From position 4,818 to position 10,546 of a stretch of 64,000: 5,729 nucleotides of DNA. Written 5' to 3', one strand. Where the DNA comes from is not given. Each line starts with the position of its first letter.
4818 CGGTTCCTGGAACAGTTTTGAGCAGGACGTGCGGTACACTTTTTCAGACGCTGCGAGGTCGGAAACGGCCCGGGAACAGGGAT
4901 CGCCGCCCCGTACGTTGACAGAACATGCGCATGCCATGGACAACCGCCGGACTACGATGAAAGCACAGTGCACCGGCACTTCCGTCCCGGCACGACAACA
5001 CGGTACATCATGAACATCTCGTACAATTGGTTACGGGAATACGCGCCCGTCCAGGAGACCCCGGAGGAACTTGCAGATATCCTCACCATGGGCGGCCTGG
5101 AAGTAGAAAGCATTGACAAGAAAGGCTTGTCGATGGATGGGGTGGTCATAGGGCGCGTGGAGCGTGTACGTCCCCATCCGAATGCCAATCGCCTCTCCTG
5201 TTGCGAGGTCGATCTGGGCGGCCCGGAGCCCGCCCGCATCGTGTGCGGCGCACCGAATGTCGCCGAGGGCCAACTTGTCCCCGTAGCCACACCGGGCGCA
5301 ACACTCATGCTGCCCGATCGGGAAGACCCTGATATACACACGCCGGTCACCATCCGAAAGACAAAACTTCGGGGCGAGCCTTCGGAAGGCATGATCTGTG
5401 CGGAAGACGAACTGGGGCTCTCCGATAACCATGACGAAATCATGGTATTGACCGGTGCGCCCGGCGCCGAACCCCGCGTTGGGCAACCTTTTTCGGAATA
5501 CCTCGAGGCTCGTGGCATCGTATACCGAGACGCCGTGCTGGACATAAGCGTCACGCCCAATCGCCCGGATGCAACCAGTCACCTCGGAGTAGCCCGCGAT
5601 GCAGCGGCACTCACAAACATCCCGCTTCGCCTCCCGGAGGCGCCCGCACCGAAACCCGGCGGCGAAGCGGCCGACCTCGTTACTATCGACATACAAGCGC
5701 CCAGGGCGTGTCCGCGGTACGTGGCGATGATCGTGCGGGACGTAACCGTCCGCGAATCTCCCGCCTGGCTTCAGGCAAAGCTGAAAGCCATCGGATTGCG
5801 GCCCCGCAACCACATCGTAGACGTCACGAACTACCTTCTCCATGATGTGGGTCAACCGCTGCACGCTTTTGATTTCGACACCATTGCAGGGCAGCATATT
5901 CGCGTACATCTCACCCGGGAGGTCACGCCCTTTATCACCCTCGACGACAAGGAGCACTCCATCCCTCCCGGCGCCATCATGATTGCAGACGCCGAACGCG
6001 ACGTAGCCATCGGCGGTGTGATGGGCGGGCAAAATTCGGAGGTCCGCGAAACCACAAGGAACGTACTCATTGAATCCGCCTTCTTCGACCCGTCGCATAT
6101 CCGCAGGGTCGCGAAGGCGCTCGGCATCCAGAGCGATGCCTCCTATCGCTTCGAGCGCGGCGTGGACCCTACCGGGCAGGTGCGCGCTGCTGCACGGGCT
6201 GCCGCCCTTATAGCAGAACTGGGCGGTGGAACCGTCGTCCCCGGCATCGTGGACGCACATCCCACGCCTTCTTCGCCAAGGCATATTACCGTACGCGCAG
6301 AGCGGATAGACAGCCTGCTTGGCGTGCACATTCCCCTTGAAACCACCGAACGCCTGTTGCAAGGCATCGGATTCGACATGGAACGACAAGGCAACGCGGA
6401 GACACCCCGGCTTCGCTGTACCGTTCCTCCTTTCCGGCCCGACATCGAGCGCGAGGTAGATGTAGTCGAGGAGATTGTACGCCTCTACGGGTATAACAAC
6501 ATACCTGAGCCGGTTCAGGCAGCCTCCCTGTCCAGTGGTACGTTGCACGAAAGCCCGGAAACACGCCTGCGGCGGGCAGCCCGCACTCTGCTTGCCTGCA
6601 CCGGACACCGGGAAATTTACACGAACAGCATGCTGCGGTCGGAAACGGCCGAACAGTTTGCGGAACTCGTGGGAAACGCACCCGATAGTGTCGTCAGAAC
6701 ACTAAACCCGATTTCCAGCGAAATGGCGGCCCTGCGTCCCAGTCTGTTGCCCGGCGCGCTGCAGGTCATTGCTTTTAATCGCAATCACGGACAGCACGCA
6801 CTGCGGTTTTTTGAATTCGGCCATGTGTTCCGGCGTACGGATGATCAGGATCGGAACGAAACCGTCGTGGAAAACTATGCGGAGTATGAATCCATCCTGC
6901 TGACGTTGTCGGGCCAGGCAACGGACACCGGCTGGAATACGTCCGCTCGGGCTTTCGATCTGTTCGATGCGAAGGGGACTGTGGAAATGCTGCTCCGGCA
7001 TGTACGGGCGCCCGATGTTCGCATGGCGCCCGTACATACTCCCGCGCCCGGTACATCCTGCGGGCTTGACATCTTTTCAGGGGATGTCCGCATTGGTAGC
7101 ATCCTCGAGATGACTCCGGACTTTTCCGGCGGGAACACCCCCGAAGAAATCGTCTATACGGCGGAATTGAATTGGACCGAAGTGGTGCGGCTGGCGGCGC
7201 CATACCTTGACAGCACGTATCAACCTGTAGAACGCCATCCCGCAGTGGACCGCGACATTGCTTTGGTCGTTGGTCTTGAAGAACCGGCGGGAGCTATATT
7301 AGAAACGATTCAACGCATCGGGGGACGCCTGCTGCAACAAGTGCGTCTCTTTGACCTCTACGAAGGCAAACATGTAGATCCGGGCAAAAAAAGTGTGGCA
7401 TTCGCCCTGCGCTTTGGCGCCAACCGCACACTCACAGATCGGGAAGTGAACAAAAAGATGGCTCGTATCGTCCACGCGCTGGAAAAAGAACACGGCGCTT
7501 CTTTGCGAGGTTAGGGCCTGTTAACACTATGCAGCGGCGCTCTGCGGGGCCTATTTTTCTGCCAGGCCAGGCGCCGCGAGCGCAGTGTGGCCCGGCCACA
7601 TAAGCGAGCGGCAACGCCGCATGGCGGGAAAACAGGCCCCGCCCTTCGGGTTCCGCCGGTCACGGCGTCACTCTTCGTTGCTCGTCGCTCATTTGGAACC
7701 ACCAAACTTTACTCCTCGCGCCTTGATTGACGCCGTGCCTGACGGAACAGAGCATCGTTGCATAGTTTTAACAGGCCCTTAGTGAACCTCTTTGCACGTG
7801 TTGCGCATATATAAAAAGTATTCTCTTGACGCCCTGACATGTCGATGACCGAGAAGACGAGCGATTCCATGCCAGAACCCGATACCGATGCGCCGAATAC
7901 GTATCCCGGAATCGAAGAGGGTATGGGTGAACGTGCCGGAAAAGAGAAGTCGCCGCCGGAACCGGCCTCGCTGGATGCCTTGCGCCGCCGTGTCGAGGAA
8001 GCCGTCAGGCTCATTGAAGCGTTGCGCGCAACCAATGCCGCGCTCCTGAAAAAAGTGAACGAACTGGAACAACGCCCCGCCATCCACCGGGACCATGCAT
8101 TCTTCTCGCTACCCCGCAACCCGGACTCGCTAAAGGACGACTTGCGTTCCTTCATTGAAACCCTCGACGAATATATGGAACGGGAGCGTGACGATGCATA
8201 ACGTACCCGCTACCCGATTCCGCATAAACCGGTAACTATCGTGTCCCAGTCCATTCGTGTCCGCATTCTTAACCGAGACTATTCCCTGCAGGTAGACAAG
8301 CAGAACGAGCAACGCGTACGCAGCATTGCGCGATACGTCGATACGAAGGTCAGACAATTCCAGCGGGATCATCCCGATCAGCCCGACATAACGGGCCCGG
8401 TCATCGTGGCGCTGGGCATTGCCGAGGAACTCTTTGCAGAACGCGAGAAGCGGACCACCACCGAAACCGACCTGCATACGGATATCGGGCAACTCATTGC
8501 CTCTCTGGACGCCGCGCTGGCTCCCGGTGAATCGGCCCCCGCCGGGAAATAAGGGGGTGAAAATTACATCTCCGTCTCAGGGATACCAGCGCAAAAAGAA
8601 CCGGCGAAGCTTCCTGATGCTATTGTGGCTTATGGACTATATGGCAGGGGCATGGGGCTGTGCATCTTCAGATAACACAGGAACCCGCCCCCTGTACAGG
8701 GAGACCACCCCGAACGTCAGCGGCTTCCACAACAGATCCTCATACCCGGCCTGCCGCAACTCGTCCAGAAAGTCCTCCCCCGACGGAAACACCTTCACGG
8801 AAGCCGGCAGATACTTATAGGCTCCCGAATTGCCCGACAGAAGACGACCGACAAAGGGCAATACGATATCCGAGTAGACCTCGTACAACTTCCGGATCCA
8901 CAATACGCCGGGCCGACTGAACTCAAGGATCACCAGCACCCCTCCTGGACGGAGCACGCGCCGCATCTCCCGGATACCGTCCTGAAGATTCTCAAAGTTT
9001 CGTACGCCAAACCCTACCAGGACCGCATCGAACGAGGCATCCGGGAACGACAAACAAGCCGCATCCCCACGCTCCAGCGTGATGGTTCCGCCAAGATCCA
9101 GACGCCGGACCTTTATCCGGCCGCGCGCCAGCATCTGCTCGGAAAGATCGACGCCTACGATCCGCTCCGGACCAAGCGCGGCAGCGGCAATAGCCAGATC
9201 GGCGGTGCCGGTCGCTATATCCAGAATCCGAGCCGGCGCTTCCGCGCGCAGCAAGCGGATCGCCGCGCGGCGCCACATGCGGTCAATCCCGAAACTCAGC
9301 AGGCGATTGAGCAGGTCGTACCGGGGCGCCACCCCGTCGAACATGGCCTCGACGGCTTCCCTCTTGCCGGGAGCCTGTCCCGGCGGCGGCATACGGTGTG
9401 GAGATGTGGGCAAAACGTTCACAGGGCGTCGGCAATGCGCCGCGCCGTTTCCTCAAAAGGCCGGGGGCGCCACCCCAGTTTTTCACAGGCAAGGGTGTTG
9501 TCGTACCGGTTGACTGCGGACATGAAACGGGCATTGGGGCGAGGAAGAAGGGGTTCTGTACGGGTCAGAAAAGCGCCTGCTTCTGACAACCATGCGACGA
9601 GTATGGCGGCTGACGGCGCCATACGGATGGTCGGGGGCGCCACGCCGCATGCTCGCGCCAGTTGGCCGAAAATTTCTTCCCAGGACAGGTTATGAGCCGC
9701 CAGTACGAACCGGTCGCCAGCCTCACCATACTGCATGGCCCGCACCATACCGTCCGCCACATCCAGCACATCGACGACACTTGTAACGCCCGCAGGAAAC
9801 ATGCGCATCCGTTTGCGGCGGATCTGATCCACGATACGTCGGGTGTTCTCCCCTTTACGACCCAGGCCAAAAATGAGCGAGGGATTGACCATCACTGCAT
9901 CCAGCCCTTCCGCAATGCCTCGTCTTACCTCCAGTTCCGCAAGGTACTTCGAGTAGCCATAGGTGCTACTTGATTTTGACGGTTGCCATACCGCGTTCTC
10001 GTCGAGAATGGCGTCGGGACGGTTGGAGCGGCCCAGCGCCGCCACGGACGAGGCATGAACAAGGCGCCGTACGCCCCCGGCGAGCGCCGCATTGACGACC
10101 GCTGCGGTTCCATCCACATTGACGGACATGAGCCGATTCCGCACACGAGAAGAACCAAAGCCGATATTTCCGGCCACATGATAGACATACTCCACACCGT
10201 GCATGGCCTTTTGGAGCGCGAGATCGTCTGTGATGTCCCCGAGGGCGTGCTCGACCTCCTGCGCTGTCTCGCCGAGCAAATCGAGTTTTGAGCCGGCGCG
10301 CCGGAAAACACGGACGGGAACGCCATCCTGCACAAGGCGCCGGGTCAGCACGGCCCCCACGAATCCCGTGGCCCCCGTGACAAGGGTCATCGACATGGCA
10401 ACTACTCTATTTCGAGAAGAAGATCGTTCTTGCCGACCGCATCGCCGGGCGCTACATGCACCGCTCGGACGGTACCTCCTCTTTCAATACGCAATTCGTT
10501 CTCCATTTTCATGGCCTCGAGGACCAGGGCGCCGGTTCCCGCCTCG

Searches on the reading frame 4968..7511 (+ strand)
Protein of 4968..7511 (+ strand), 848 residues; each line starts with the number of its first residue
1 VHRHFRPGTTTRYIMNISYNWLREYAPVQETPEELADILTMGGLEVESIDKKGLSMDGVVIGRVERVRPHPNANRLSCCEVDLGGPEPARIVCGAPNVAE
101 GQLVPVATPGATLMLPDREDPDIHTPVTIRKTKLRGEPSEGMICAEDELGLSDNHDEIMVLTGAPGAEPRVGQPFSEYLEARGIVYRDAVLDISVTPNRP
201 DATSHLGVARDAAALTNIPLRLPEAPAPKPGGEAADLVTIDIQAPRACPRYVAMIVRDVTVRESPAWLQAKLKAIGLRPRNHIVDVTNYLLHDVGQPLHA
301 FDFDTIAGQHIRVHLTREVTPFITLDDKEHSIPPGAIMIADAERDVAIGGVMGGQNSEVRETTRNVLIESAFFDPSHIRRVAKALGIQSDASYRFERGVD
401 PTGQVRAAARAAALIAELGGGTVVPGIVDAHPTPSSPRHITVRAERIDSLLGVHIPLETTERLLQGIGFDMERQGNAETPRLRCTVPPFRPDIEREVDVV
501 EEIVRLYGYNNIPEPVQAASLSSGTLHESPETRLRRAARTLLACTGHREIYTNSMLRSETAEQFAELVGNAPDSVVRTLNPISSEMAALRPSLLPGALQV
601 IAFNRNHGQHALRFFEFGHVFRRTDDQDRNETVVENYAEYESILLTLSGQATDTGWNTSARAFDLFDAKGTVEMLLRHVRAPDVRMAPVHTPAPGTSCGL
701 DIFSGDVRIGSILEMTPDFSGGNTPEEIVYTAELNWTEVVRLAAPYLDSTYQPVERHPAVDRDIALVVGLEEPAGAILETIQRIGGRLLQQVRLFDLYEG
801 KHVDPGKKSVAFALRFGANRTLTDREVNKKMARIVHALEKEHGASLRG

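Call 62: search_protein_families(library=pfam, proteins=[window:4968-7511:+], max_evalue=0.00001)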
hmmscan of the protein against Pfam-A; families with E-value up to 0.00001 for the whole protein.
window:4968-7511:+ (848 aa): 5 families
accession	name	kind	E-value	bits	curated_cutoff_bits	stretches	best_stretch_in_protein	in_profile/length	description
PF03483.22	B3_4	-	2.8e-64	216.4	29.3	1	247-420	1-174/174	B3/4 domain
PF17759.6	tRNA_synthFbeta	-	7.4e-36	124.1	22.4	1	523-736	10-214/214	Phenylalanyl tRNA synthetase beta chain CLM domain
PF03147.19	FDX-ACB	-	8.4e-25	87.5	31.1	1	756-847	2-94/94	Ferredoxin-fold anticodon binding domain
PF03484.21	B5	-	4.6e-22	78.4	28.6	1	440-509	1-67/67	tRNA synthetase B5 domain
PF01588.26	tRNA_bind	-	1.2e-17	64.2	27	1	59-162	1-88/96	Putative tRNA binding domain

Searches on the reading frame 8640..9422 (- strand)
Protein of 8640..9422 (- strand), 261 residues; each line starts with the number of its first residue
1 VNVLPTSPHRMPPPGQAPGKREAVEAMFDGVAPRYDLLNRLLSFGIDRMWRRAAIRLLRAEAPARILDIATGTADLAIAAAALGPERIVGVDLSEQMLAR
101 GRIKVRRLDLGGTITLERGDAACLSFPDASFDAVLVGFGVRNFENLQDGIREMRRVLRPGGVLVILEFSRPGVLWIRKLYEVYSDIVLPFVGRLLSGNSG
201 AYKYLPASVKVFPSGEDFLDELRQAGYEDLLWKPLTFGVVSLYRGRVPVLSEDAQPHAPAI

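Call 62: search_protein_families(library=pfam, proteins=[window:8640-9422:-], max_evalue=0.00001)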
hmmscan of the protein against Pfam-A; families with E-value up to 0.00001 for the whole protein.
window:8640-9422:- (261 aa): 6 families
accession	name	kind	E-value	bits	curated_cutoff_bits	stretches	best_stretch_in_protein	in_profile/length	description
PF01209.24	Ubie_methyltran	-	1.7e-56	191.6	20.1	1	20-245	5-231/233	ubiE/COQ5 methyltransferase family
PF13649.12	Methyltransf_25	-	4.5e-20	72.6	27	1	66-161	1-97/97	Methyltransferase domain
PF08241.18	Methyltransf_11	-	7e-20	71.9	21.2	1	67-165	1-95/95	Methyltransferase domain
PF13847.12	Methyltransf_31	-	4.2e-14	52.9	27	1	65-169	6-113/145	Methyltransferase domain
PF08242.18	Methyltransf_12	-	3.1e-12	47.5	30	1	67-163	1-98/98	Methyltransferase domain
PF13489.12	Methyltransf_23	-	3.9e-08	33.6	27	1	50-172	9-123/164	Methyltransferase domain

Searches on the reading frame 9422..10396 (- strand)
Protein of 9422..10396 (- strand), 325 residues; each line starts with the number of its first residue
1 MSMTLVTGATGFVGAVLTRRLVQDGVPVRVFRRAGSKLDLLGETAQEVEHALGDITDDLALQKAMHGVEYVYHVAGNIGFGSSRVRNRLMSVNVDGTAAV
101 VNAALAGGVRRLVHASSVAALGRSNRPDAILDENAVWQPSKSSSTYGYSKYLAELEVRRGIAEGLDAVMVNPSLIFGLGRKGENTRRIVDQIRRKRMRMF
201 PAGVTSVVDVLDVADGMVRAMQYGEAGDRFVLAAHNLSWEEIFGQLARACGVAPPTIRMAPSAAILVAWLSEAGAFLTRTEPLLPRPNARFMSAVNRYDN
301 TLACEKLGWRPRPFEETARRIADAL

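Call 62: search_protein_families(library=pfam, proteins=[window:9422-10396:-], max_evalue=0.00001)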
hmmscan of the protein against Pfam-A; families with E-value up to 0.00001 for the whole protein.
window:9422-10396:- (325 aa): 8 families
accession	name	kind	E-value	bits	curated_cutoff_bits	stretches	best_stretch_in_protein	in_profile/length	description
PF01370.27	Epimerase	-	2e-31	109.7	20.9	1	5-232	2-239/240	NAD dependent epimerase/dehydratase family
PF01073.25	3Beta_HSD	-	2.2e-25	89.7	22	1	5-207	1-211/280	3-beta hydroxysteroid dehydrogenase/isomerase family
PF16363.11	GDP_Man_Dehyd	-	6.3e-18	65.8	27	1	5-319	1-330/332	GDP-mannose 4,6 dehydratase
PF07993.18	NAD_binding_4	-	3e-16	59.8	20.1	1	60-182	81-214/258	Male sterility protein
PF13460.12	NAD_binding_10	-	7.5e-15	55.7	27.2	1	8-175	1-146/184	NAD(P)H-binding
PF05368.20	NmrA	-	1.7e-09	38.2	27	1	4-125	5-115/298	NmrA-like family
PF02719.21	Polysacc_synt_2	-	3.4e-09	36.7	20.2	1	5-117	2-128/293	Polysaccharide biosynthesis protein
PF04321.23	RmlD_sub_bind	-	6.9e-07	29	27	1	4-215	3-191/287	RmlD substrate binding domain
